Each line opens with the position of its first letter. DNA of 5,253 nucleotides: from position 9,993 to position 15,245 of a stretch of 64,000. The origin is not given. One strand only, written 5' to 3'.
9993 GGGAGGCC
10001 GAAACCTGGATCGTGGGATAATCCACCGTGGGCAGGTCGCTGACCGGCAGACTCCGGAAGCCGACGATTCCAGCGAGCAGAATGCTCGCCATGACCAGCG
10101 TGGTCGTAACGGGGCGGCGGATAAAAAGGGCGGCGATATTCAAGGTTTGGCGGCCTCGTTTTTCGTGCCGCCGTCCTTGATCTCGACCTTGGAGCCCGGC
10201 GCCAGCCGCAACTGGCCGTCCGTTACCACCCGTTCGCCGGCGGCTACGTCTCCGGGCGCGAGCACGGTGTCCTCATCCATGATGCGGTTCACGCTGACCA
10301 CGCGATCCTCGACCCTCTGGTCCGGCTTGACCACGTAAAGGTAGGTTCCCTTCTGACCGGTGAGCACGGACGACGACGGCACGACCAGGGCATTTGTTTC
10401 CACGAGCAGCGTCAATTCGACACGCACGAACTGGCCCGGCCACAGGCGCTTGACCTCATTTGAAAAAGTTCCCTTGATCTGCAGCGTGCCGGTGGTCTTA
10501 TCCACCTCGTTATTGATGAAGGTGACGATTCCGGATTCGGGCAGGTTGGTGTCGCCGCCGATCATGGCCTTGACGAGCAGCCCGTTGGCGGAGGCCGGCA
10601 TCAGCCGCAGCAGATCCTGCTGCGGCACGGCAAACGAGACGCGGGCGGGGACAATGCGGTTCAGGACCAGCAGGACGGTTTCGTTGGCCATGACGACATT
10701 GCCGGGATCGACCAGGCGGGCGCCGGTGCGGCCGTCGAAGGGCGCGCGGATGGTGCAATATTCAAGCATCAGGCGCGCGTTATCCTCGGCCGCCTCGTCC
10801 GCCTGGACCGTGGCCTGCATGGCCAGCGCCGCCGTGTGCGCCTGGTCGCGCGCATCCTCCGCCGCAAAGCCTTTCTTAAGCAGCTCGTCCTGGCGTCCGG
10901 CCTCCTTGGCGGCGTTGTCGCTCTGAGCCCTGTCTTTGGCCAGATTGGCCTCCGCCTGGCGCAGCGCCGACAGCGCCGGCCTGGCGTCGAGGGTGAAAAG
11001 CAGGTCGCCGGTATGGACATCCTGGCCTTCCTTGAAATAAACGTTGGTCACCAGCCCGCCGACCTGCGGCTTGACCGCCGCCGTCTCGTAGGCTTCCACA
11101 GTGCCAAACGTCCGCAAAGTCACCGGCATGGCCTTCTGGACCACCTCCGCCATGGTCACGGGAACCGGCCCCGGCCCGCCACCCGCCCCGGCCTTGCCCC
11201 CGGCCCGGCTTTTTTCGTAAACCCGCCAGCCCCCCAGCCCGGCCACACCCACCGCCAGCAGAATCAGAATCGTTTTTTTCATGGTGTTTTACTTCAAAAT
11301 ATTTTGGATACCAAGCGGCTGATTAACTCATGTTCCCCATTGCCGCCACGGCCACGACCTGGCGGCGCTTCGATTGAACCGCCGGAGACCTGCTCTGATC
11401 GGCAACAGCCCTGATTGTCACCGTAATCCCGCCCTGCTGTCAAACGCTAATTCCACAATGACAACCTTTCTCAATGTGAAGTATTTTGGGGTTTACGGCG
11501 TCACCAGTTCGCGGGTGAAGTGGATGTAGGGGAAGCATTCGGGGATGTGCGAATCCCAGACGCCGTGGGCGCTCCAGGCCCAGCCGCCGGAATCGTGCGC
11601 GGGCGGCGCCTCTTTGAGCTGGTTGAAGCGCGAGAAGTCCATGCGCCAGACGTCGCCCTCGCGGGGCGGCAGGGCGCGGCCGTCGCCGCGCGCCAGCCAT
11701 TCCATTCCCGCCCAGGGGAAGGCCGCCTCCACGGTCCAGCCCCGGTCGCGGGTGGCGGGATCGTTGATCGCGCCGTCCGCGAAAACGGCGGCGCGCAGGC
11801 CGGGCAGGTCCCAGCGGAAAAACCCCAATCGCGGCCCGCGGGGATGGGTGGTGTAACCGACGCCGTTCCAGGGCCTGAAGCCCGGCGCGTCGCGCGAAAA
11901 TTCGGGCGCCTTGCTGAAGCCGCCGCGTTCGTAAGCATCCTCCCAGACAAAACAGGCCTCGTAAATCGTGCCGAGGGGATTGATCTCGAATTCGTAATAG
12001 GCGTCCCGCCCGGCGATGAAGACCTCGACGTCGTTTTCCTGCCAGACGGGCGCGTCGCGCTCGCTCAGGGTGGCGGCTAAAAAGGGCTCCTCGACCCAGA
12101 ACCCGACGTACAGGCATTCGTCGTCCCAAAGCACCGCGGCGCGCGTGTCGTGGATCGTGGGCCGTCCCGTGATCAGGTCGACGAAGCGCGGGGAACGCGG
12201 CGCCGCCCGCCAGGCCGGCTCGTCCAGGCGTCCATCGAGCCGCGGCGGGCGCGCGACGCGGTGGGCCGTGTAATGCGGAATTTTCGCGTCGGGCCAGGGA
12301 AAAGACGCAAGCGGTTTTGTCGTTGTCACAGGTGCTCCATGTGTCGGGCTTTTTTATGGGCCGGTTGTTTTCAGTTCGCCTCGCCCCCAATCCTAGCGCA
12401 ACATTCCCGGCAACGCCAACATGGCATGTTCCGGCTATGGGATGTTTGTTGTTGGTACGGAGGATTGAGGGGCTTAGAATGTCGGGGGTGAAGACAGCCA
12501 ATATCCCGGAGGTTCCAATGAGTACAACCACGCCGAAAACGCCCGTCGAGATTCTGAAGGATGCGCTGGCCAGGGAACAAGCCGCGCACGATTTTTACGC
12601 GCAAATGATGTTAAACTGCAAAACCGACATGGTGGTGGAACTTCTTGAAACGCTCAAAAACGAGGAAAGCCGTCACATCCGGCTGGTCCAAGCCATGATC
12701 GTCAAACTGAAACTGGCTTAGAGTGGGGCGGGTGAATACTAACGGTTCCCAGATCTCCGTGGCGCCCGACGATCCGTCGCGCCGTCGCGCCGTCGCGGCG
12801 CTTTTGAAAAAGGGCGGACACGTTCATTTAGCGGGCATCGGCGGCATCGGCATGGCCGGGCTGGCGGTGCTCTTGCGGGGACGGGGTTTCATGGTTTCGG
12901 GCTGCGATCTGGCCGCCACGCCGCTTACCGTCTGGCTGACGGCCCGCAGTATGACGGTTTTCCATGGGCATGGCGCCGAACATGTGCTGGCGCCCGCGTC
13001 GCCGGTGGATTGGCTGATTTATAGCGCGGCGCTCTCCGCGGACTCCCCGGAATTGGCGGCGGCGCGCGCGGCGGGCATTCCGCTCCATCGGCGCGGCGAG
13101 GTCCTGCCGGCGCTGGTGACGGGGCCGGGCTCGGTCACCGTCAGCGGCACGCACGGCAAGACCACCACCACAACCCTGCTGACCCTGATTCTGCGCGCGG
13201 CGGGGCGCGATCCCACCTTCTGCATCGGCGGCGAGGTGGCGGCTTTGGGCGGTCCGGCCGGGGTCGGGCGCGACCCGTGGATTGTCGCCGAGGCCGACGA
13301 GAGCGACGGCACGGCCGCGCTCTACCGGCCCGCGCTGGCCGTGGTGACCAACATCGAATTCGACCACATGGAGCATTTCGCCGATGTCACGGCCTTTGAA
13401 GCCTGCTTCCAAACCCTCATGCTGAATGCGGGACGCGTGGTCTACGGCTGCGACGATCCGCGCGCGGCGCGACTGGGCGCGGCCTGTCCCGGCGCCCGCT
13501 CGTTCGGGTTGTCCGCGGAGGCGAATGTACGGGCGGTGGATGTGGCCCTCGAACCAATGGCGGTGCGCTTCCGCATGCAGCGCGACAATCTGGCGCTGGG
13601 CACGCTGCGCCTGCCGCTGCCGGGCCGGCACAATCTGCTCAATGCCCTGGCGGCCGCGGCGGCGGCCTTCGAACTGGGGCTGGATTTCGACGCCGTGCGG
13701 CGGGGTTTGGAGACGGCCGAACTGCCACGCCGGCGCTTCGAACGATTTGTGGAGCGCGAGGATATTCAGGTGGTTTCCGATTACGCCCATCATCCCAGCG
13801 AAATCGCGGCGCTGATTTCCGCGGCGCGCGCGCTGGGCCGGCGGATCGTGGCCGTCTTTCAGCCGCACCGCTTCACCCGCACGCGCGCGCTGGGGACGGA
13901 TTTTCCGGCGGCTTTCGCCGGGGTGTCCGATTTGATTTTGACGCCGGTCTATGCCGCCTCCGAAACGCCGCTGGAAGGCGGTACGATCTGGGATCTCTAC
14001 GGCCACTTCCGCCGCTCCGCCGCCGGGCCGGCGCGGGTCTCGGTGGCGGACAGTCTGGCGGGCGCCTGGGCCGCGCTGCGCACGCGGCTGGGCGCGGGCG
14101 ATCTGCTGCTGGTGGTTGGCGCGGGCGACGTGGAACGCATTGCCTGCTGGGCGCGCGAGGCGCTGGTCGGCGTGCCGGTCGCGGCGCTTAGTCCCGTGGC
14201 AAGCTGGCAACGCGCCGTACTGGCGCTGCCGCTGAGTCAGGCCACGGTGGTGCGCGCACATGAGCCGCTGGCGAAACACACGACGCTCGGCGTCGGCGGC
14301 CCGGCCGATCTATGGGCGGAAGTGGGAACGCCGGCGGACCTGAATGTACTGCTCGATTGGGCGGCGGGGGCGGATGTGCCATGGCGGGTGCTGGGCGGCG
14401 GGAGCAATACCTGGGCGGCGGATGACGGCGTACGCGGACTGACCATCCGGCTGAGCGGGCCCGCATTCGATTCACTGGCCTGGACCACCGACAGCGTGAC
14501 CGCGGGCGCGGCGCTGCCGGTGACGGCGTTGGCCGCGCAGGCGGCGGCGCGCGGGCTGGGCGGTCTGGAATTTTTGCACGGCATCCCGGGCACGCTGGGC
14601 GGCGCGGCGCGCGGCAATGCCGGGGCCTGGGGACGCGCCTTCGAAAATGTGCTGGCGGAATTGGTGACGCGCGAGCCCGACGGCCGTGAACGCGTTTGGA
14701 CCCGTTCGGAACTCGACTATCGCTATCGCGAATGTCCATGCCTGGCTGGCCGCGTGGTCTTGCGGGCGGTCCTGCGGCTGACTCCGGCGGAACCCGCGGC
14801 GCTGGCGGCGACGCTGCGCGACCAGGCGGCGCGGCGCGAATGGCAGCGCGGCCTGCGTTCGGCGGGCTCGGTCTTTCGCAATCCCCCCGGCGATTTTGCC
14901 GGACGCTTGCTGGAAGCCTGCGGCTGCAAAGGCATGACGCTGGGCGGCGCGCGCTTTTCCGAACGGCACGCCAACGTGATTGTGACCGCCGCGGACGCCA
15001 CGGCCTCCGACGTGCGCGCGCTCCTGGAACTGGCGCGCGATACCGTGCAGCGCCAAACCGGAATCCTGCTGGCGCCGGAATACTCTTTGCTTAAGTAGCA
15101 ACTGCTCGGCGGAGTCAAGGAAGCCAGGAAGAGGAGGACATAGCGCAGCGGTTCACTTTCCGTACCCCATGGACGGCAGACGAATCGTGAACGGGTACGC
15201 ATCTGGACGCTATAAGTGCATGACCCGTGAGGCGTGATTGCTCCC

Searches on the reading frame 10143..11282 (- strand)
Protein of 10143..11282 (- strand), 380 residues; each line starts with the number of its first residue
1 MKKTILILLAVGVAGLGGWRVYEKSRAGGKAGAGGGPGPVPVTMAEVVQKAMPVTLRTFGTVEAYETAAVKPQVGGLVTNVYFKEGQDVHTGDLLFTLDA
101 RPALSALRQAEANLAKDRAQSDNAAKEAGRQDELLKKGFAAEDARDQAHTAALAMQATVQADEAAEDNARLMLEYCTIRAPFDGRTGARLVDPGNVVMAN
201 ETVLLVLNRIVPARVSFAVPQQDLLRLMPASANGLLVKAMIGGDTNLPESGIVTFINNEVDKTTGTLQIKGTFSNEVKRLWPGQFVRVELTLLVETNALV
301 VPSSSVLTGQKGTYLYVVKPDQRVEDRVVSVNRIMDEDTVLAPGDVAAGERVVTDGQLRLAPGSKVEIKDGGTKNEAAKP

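Call 88: search_protein_families(library=pfam, proteins=[window:10143-11282:-], max_evalue=0.0001)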
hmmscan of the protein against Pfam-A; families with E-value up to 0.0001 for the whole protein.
window:10143-11282:- (380 aa): 3 families
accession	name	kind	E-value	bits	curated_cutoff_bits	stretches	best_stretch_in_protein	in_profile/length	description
PF16576.10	HlyD_D23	-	1.7e-15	57.4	30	1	54-286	4-214/214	Barrel-sandwich domain of CusB or HlyD membrane-fusion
PF13533.13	Biotin_lipoyl_2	-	1.2e-08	35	29.8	1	69-99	2-32/32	Biotin-lipoyl like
PF13437.12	HlyD_3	-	3e-07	31.6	22.2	0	177-276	1-96/106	HlyD family secretion protein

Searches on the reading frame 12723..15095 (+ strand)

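Call 88: search_protein_families(library=pfam, proteins=[window:12723-15095:+], max_evalue=0.0001)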
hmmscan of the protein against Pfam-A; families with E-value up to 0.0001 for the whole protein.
window:12723-15095:+ (791 aa): 5 families
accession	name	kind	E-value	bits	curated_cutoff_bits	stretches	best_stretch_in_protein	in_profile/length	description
PF02873.21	MurB_C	-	1.9e-24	86.1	27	1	701-788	10-97/99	UDP-N-acetylenolpyruvoylglucosamine reductase, C-terminal domain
PF08245.18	Mur_ligase_M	-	2.8e-19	70.3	24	1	140-315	1-200/200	Mur ligase middle domain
PF02875.26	Mur_ligase_C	-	6.2e-17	63.1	28.4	1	337-468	1-127/127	Mur ligase, glutamate ligase domain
PF01225.30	Mur_ligase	-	8e-17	61.8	21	1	33-131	1-90/95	Mur ligase family, catalytic domain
PF01565.28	FAD_binding_4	-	2e-14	53.9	26.4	1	532-654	5-133/139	FAD binding domain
